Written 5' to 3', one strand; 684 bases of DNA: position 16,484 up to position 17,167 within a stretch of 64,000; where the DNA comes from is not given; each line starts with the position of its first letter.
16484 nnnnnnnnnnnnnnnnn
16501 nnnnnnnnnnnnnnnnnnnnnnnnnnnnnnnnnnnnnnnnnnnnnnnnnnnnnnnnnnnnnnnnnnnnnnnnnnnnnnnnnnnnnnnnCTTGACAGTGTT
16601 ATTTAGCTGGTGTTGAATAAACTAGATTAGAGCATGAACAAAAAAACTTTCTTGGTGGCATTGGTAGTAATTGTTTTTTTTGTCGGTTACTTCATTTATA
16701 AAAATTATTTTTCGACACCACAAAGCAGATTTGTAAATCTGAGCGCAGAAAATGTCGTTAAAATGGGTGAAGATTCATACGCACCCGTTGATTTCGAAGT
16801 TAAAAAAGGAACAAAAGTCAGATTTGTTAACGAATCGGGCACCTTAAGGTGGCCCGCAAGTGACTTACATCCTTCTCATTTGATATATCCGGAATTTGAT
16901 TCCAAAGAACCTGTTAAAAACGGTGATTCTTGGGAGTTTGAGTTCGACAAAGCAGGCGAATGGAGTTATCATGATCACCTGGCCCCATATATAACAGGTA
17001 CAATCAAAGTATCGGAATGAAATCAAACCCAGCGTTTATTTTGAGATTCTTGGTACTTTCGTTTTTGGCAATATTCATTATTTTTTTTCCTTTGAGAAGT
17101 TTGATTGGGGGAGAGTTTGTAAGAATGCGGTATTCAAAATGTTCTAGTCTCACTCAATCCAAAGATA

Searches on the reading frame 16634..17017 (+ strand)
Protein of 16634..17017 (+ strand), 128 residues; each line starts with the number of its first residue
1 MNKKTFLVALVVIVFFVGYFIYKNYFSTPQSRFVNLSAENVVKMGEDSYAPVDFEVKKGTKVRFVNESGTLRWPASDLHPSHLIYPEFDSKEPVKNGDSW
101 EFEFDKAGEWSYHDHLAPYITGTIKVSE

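Call 3: search_protein_families(library=pfam, proteins=[window:16634-17017:+], max_evalue=1)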
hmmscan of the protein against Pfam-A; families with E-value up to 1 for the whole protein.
window:16634-17017:+ (128 aa): 6 families
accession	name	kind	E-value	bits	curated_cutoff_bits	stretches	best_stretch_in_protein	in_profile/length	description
PF13473.12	Cupredoxin_1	-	6.8e-06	26.5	27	1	35-124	18-102/104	Cupredoxin-like domain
PF25425.1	YfjL_N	-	0.0021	18.8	27.8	1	3-60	2-57/97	YfjL-like, N-terminal domain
PF12679.13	ABC2_membrane_2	-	0.027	14.2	27.2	1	3-61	14-71/283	ABC-2 family transporter protein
PF20944.2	StcE_b-sandwich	-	0.042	14.3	27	0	88-111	48-72/75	Metalloprotease StcE, beta-sandwich domain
PF11346.13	DUF3149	-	0.095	12.7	23.2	1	8-23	19-34/40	Protein of unknown function (DUF3149)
PF00127.26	Copper-bind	-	0.21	12.5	21.2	1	41-69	6-34/99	Copper binding proteins, plastocyanin/azurin family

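Call 4: search_protein_families(library=ncbifam, proteins=[window:16634-17017:+], max_evalue=1)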
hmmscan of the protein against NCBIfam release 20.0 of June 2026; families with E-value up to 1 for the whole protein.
window:16634-17017:+ (128 aa): 5 families
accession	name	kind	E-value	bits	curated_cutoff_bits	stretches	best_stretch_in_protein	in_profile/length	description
TIGR02656.1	cyanin_plasto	equivalog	0.0033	17.8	87.85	1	42-113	3-83/99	plastocyanin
NF005219.0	PRK06707.1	equivalog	0.015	13.7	498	1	7-66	12-70/536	amidase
NF051440.1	CuResCopIPSEAE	equivalog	0.077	12.7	280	1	42-66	45-69/180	copper-resistant cuproprotein CopI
TIGR02588.1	TIGR02588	hypoth_equivalog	0.11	12.5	95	1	5-66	7-69/122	TIGR02588 family protein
NF047763.1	LIC_10572_fam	equivalog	0.34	10.9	200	0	6-27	90-111/205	LIC_10572 family protein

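Call 8: search_solved_structures(query=window:16634-17017:+, max_evalue=10, show_alignments=3)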
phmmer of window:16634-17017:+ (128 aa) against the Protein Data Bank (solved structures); distinct sequences matched with E-value up to 10: 18.
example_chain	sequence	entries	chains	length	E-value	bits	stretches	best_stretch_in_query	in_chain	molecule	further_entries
9cck_A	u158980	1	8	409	0.00042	23.8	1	47-126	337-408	Copper-containing nitrite reductase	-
5fc9_A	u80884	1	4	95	0.00084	22.8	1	44-127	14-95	Blue (Type 1) copper domain protein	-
6hbe_A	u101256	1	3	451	0.014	18.9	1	42-127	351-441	Copper-containing nitrite reductase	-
6ncl_a0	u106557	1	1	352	0.014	18.9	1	8-35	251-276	P14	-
6vox_A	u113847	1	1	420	0.085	16.3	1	52-117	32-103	Copper oxidase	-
3kw7_A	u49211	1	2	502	0.62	13.6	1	69-118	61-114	Laccase B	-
1sfd_A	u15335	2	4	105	0.86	13.1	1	41-126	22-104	Amicyanin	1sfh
1sf3_A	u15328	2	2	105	1.2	12.7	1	41-126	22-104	Amicyanin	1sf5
4p5r_A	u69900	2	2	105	1.3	12.6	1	41-126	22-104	Amicyanin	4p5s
7puh_A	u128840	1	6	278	4.8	10.7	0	87-123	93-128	Two-domain laccase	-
7pu0_A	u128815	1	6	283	5.2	10.6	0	87-123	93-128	Two-domain laccase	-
7pes_A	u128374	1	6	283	7.3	10.1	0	87-120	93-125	Two-domain laccase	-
7pfr_A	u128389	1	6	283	7.3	10.1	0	87-120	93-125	Two-domain laccase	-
7ptm_A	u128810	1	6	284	7.3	10.1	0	87-120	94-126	Two-domain laccase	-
6s0o_B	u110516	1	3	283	7.3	10.1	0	87-120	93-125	Two-domain laccase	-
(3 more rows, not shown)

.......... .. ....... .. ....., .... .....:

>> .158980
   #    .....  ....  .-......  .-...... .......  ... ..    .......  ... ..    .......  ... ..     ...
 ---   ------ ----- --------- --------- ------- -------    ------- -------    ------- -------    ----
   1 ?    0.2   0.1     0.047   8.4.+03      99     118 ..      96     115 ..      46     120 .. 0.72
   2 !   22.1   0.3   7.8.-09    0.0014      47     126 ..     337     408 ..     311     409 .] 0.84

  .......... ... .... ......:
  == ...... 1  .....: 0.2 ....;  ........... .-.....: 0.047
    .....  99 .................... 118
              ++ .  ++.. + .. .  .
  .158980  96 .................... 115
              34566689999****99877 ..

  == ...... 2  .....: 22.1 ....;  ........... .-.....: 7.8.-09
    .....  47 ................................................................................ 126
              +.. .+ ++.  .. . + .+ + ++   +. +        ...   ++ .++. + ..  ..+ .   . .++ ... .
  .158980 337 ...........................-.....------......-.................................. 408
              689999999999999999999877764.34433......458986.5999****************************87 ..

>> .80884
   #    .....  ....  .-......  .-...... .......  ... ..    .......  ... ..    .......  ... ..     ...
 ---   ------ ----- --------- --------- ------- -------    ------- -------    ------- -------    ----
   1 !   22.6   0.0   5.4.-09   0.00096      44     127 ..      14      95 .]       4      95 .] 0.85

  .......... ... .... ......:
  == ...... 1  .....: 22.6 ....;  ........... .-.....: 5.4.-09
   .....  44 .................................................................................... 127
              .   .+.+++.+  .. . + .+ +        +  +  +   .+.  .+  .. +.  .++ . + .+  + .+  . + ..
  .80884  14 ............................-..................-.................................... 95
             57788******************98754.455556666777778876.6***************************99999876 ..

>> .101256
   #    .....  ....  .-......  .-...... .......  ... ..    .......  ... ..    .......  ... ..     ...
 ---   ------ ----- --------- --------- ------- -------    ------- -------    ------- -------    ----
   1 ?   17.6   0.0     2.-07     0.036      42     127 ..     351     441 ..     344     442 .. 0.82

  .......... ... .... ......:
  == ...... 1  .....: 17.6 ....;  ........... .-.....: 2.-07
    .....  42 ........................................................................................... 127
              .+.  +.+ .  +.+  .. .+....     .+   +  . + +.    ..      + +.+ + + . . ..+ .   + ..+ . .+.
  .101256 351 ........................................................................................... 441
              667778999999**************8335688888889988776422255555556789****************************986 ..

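Call 9: find_homologous_proteins(query=window:16634-17017:+, max_evalue=0.001)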
Query window:16634-17017:+ (128 aa): 38 proteins with E <= 0.001 among 42 candidates.
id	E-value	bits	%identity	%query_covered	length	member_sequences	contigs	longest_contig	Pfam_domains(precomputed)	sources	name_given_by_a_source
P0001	6.9e-82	290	100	100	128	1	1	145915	PF13473.13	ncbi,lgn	-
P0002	1.1e-49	186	62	98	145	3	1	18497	PF13473.13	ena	-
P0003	1.1e-47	179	61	100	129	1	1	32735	-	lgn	-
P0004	3.2e-47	178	59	100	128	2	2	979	PF13473.13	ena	-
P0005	3.0e-46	175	58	100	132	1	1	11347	PF13473.13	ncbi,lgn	-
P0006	2.0e-45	172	61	99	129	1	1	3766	PF13473.13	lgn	-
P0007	8.4e-45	170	60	95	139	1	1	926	PF13473.13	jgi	jgi:plastocyanin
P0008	1.1e-44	170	59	100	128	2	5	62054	PF13473.13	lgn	-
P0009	7.1e-44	167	56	100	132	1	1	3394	PF13473.13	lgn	-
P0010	1.0e-43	167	61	99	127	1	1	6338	PF13473.13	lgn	-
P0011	5.0e-43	164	56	98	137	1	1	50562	PF13473.13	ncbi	-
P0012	6.9e-43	164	55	100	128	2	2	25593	PF13473.13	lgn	-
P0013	8.5e-43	164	59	85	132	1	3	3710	PF13473.13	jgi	jgi:plastocyanin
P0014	1.2e-42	163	57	99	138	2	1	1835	-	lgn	-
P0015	2.2e-42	162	55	99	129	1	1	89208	PF13473.13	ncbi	-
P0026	1.9e-37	146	53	99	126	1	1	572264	-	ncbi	-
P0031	3.5e-35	139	55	100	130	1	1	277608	PF13473.13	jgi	jgi:plastocyanin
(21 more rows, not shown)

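Call 11: find_encoding_contigs(protein=P0001, flank=10000, max_places=3)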
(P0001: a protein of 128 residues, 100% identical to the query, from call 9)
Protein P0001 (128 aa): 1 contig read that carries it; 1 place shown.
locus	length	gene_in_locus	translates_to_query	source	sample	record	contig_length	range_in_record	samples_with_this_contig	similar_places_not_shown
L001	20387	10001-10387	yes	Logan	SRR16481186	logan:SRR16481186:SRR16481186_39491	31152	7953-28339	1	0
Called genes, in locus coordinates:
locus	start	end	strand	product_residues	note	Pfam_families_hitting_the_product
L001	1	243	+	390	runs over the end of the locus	-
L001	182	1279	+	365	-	-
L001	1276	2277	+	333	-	-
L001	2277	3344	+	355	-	-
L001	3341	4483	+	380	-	-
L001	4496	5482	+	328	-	-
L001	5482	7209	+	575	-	-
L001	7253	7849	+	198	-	-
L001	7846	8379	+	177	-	-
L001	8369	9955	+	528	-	PF13231:PMT_2 (weak)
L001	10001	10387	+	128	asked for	PF13473:Cupredoxin_1 (weak)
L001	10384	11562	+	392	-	-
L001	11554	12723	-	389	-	PF00155:Aminotran_1_2 (weak), PF01041:DegT_DnrJ_EryC1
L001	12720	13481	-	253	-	PF00535:Glycos_transf_2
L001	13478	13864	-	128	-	-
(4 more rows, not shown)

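Call 17: find_encoding_contigs(protein=P0011, flank=6000, max_places=2)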
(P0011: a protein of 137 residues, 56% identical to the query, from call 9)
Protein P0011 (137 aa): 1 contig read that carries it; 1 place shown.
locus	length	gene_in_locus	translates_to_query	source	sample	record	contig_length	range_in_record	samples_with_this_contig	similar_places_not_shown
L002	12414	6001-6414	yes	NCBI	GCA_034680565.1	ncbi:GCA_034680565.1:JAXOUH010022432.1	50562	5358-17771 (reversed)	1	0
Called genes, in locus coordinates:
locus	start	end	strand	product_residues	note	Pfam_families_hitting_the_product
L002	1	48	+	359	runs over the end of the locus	-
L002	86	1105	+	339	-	-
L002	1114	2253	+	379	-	-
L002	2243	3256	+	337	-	-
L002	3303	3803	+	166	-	-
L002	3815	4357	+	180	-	-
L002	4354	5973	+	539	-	PF13231:PMT_2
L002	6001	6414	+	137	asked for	PF13473:Cupredoxin_1 (weak)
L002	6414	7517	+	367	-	-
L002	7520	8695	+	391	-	-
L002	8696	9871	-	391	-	PF00155:Aminotran_1_2 (weak), PF01041:DegT_DnrJ_EryC1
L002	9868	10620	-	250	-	PF00535:Glycos_transf_2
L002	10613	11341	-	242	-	PF05401:NodS (weak), PF01728:FtsJ (weak), PF13489:Methyltransf_23, PF07021:MetW (faint), PF13847:Methyltransf_31, PF08241:Methyltransf_11, PF08242:Methyltransf_12, PF13649:Methyltransf_25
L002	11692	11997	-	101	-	PF01022:HTH_5, PF12840:HTH_20, PF25212:HVO_A0114 (weak)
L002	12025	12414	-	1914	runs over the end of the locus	?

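Call 18: find_encoding_contigs(protein=P0026, flank=6000, max_places=2)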
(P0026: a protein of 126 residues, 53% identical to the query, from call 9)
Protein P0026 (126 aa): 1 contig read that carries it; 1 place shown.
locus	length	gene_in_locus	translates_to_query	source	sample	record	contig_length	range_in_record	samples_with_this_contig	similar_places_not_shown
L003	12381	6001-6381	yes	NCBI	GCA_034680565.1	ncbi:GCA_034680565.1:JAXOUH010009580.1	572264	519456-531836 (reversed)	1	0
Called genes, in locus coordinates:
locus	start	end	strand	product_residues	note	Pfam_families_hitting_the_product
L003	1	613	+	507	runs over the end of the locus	PF13473:Cupredoxin_1 (weak)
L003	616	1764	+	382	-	-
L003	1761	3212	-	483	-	PF13231:PMT_2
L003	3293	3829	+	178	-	-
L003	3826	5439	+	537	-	-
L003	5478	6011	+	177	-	-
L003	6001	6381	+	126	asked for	-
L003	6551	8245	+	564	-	PF02543:Carbam_trans_N, PF00814:TsaD (weak), PF16861:Carbam_trans_C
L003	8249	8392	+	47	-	PF19451:DUF5989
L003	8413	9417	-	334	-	PF13472:Lipase_GDSL_2 (faint)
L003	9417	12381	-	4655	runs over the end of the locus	-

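Call 19: find_encoding_contigs(protein=P0031, flank=6000, max_places=2)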
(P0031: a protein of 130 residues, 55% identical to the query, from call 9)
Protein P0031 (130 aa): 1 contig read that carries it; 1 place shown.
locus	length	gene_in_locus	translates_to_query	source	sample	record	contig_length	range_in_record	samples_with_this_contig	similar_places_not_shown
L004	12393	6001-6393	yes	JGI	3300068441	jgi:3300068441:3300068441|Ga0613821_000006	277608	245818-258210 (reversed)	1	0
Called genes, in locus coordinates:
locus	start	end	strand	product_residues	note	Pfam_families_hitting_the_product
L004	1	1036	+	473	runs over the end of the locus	PF13473:Cupredoxin_1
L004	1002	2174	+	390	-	-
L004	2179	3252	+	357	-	PF07995:GSDH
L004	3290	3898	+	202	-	PF23951:DUF7282 (faint)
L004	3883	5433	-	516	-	PF13231:PMT_2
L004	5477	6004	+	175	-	-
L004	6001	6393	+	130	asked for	PF13473:Cupredoxin_1 (weak)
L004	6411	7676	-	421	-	PF21722:Gly_rich_2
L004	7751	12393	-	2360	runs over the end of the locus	PF13385:Laminin_G_3, PF00054:Laminin_G_1 (faint), PF02210:Laminin_G_2 (faint), PF13385:Laminin_G_3, PF25788:Ig_Rha78A_N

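Call 20: predict_structure(alignment_id=A2)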
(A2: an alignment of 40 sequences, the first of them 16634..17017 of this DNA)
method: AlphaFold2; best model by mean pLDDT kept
length: 128 residues; sequences in the alignment: 40
mean_pLDDT: 89.7   pTM: 0.70
mean pLDDT of the five models: 89.7, 89.5, 88.8, 88.2, 86.7
residues with pLDDT >= 90: 95; 70-90: 21; 50-70: 12; < 50: 0
segments of 3 or more residues with pLDDT < 50: none
pLDDT, mean of each block of 10 residues (from residue 1): 89 95 72 82 97 95 97 82 78 97 94 94 93
secondary structure, 60 per line:
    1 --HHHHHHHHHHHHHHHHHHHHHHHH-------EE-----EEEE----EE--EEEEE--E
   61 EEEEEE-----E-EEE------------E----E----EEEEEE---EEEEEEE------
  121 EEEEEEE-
elements in order: H3-26 E41-44 E53-57 E60-66 E74-76 E99-104 E108-114 E121-127
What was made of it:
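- AF2 pLDDT 89.7 (call 20).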

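Call 22: fold_search(model_id=the predicted structure, library=pdb)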
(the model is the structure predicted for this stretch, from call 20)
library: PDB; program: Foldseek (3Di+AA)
matches with E <= 10: 1353; with E <= 0.001: 297
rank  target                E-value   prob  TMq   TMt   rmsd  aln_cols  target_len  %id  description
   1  9cck_A                5.9e-08  1.00  0.63  0.20   2.4       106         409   25  Multi-copper oxidase with a C-terminal cupredoxin domain from Nitrosopumilus maritimus (released 2025-02-05)
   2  5fc9_A                6.6e-08  1.00  0.60  0.79   3.1        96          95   23  Novel Purple Cupredoxin from Nitrosopumilus maritimus (released 2016-05-11)
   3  2plt                  6.6e-08  1.00  0.58  0.74   3.3        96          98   25  STRUCTURE DETERMINATION OF PLASTOCYANIN FROM A CRYSTAL SPECIMEN WITH HEMIHEDRAL TWINNING FRACTION OF ONE-HALF (released 1993-10-31)
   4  4dp0                  2.0e-07  1.00  0.57  0.72   3.3        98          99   21  The 1.5 Angstrom crystal structure of oxidized (CuII) poplar plastocyanin B at pH 4.0 (released 2013-02-13)
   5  6hbe_A                2.1e-07  1.00  0.60  0.19   1.8        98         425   28  Cu-containing nitrite reductase (NirK) from Thermus scotoductus SA-01 (released 2019-01-23)
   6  7pcy                  2.5e-07  1.00  0.58  0.74   3.1        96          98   19  THE CRYSTAL STRUCTURE OF PLASTOCYANIN FROM A GREEN ALGA, ENTEROMORPHA PROLIFERA (released 1990-07-15)
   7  2idq                  3.6e-07  1.00  0.56  0.68   8.5       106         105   17  Structure of M98A mutant of amicyanin, Cu(II) (released 2007-03-13)
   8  2bz7                  4.1e-07  1.00  0.57  0.70   3.1       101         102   17  Oxidized and reduced structures of a mutant Plastocyanin of fern (released 2006-11-20)
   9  6hbe_C                5.8e-07  1.00  0.60  0.19   1.8        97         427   27  Cu-containing nitrite reductase (NirK) from Thermus scotoductus SA-01 (released 2019-01-23)
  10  1byp                  5.8e-07  1.00  0.59  0.75   3.1        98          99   15  E43K,D44K DOUBLE MUTANT PLASTOCYANIN FROM SILENE (released 1999-10-19)
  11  1sf3                  6.1e-07  1.00  0.58  0.70   4.9        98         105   19  Structure of the reduced form of the P94A mutant of amicyanin (released 2004-07-27)
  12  1kdi                  6.1e-07  1.00  0.57  0.69   3.2       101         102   17  REDUCED FORM OF PLASTOCYANIN FROM DRYOPTERIS CRASSIRHIZOMA (released 1999-05-11)
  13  1iuz                  8.7e-07  1.00  0.58  0.75   3.2        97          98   20  PLASTOCYANIN (released 1997-08-20)
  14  1pcs                  9.2e-07  1.00  0.59  0.75   2.3        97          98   22  THE 2.15 A CRYSTAL STRUCTURE OF A TRIPLE MUTANT PLASTOCYANIN FROM THE CYANOBACTERIUM SYNECHOCYSTIS SP. PCC 6803 (released 1997-12-17)
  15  2pcy                  9.2e-07  1.00  0.54  0.68   3.7       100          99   21  THE CRYSTAL STRUCTURE OF POPLAR APOPLASTOCYANIN AT 1.8-ANGSTROMS RESOLUTION. THE GEOMETRY OF THE COPPER-BINDING SITE IS  (released 1984-02-02)
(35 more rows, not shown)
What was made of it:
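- On Type-1 blue copper proteins (plastocyanin/azurin family, PF00127; TIGR02656): Foldseek probability 1.0 to plastocyanins and amicyanins (calls 20, 22).
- Foldseek hits to plastocyanin, amicyanin and MCO cupredoxin at E ~6e-8, probability 1.0 (call 22).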

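Call 23: search_protein_representatives(alignment_id=A2)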
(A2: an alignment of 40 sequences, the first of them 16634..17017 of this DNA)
Query: 40 sequences, 129 profile positions. Proteins with E-value up to 0.001 (for the whole library): 11985; up to 1e-10: 4762; up to 1e-30: 359. The best 150 are listed.
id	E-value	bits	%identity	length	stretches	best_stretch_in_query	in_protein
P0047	8.0e-68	242.6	-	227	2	2-129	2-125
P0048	1.9e-66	238.2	-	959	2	29-128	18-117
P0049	4.0e-58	211.2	-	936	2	38-128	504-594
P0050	5.2e-51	188.2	-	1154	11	41-129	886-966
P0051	1.3e-45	170.8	-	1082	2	32-127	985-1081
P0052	6.5e-45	168.5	-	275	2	38-127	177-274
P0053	1.2e-43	164.4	-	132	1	4-129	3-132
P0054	9.2e-42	158.3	-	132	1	6-129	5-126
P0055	1.4e-41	157.7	-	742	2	37-117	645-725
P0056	4.4e-41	156.1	-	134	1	1-127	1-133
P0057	4.8e-41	156.0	-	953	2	29-127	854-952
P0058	6.8e-41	155.5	-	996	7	38-129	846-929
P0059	7.8e-41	155.3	-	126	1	2-129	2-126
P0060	1.2e-40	154.7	-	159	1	7-129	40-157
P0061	1.6e-40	154.3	-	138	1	1-129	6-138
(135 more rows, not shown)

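Call 49: search_solved_structures(query=A2, max_evalue=1, show_alignments=5)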
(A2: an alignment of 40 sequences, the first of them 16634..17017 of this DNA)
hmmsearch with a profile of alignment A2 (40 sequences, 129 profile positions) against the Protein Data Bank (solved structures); distinct sequences matched with E-value up to 1: 42.
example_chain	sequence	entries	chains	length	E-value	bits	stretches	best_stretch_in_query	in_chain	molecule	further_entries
9cck_A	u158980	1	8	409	4.7e-09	39.5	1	44-127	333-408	Copper-containing nitrite reductase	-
1sfd_A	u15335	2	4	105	2.8e-08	37.1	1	32-127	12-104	Amicyanin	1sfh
1sf3_A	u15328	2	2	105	7.4e-08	35.7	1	32-127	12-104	Amicyanin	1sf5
4p5r_A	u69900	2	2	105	1.5e-07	34.7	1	32-127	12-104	Amicyanin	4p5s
2qdv_A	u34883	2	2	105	1.7e-07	34.5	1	32-127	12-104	Amicyanin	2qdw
1mda_A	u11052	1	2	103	1.8e-07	34.4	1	32-127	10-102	AMICYANIN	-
1aac_A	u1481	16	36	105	1.9e-07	34.4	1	32-127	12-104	AMICYANIN | PROTEIN (AMICYANIN)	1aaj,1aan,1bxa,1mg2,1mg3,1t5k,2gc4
2gb2_A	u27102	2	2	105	2.7e-07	33.9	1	32-127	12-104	Amicyanin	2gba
6hbe_A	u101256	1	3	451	2.8e-07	33.8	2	95-129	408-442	Copper-containing nitrite reductase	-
2idt_A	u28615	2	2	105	3e-07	33.7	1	32-127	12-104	Amicyanin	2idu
3ie9_A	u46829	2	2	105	3.4e-07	33.5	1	32-127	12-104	Amicyanin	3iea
2idq_A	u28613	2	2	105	3.7e-07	33.4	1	32-127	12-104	Amicyanin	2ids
3rym_A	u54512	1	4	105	4.5e-07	33.1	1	32-127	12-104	Amicyanin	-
3ply_A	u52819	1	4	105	6e-06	29.5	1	32-127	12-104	Amicyanin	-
3c75_A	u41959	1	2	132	3.9e-05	26.9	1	26-127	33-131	Amicyanin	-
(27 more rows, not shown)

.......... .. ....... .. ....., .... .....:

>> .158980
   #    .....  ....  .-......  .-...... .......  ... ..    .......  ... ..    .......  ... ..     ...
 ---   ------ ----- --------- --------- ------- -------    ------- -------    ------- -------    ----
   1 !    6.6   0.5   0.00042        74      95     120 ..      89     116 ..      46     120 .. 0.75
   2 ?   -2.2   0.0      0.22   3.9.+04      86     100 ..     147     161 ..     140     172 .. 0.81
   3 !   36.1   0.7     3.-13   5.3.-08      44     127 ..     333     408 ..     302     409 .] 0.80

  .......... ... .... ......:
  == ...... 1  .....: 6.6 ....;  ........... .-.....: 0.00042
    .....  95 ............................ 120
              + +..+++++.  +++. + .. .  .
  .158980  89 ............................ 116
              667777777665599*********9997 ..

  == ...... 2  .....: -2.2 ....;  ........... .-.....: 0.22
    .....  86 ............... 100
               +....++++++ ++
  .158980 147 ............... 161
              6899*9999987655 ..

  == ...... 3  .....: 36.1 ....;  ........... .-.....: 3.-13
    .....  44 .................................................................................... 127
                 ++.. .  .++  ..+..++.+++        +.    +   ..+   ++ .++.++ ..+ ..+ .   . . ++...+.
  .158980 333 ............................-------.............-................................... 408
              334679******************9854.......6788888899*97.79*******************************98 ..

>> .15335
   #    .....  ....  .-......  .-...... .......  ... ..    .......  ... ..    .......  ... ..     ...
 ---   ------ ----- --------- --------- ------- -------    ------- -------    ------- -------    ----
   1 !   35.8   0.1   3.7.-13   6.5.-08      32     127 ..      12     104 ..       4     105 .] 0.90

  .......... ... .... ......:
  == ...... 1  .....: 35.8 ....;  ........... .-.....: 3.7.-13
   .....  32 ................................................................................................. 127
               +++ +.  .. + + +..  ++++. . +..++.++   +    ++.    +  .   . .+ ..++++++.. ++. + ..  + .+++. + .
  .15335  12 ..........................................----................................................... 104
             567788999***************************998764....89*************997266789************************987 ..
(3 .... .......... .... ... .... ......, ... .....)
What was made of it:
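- Closest known: Classical single-domain type-1 cupredoxins. Same: Sequence homology is detectable: profile E 3e-8 to amicyanin, and Foldseek probability 1.0 (calls 22, 49).
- Family profile against PDB at E 4.7e-9 (call 49). Position 72 aligns with amicyanin His53, 114 with Cys92, 117 with His95 and 120 with Met98 (call 49).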

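Call 55: find_related_loci(query=A2, collection=genome_contigs, flank=8000)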
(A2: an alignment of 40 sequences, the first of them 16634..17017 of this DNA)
Query A2 (128 aa) in genome_contigs; peptide patterns used: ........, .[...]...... (x = any residue, [..] = any of these).
136 stretches matched a pattern; 77 encode a relative of the query (tblastn E <= 1e-3); 74 distinct loci.
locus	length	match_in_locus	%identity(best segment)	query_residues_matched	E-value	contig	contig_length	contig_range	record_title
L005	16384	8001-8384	60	1-128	6e-49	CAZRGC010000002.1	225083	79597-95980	MAG TPA_asm: uncultured Gammaproteobacteria bacterium isolate SRP173033_co1_108 genome assembly, contig: NODE_43_length_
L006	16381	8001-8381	57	1-126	6e-48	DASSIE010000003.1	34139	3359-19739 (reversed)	MAG TPA_asm: Patescibacteria group bacterium isolate SMAG_U1079 k141_101495, whole genome shotgun sequence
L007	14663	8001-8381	46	7-128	6e-34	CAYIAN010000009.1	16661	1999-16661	MAG TPA_asm: uncultured Candidatus Saccharibacteria bacterium isolate ERP119705_co1_745 genome assembly, contig: NODE_40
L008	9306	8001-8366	47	1-126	8e-33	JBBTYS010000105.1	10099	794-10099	MAG: Patescibacteria group bacterium isolate H41-bin028_1 H41_bin028_1_000000000105, whole genome shotgun sequence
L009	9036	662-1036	43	3-126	3e-32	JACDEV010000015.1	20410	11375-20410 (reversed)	MAG: Patescibacteria group bacterium isolate MGR_bin369 SD2903_NODE_323_length_20410_cov_1.501208, whole genome shotgun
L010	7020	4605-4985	43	1-128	2e-31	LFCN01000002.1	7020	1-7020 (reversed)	MAG: Parcubacteria bacterium C7867-004 C7867_01468, whole genome shotgun sequence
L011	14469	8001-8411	41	1-128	4e-31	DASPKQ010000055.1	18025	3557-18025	MAG TPA_asm: Verrucomicrobiia bacterium isolate SMAG_U12040 k141_579175, whole genome shotgun sequence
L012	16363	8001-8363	46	7-128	4e-31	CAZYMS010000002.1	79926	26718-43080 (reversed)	MAG TPA_asm: uncultured Candidatus Saccharibacteria bacterium isolate SRP296810_co1_257 genome assembly, contig: NODE_25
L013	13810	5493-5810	48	23-126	2e-30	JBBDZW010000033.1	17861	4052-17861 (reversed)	MAG: Candidatus Paceibacterota bacterium isolate LejiaD_43_13 Lejia_D_5046_length_17861_cov_7, whole genome shotgun sequ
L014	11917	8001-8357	44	1-126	1e-30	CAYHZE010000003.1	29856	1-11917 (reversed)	MAG TPA_asm: uncultured Candidatus Saccharibacteria bacterium isolate ERP119705_co17_184 genome assembly, contig: NODE_1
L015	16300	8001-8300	49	25-126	3e-30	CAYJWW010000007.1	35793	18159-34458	MAG TPA_asm: uncultured Candidatus Saccharibacteria bacterium isolate ERP125453_co1_514 genome assembly, contig: NODE_93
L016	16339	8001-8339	45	12-127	2e-30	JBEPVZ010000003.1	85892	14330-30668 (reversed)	MAG: Candidatus Daviesbacteria bacterium isolate 22E.vamb.044 NODE_224_length_85892_cov_7.097941, whole genome shotgun s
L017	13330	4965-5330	43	10-128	6e-30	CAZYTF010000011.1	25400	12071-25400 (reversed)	MAG TPA_asm: uncultured Candidatus Saccharibacteria bacterium isolate binchicken_co47_12 genome assembly, contig: NODE_1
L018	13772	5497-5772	48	37-128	4e-30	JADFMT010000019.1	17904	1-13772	MAG: Patescibacteria group bacterium isolate B5T1B11 B5T1B11_NODE475, whole genome shotgun sequence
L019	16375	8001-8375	43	7-128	2e-29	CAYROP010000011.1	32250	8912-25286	MAG TPA_asm: uncultured Gammaproteobacteria bacterium isolate SRP173033_co3_106 genome assembly, contig: NODE_1471_lengt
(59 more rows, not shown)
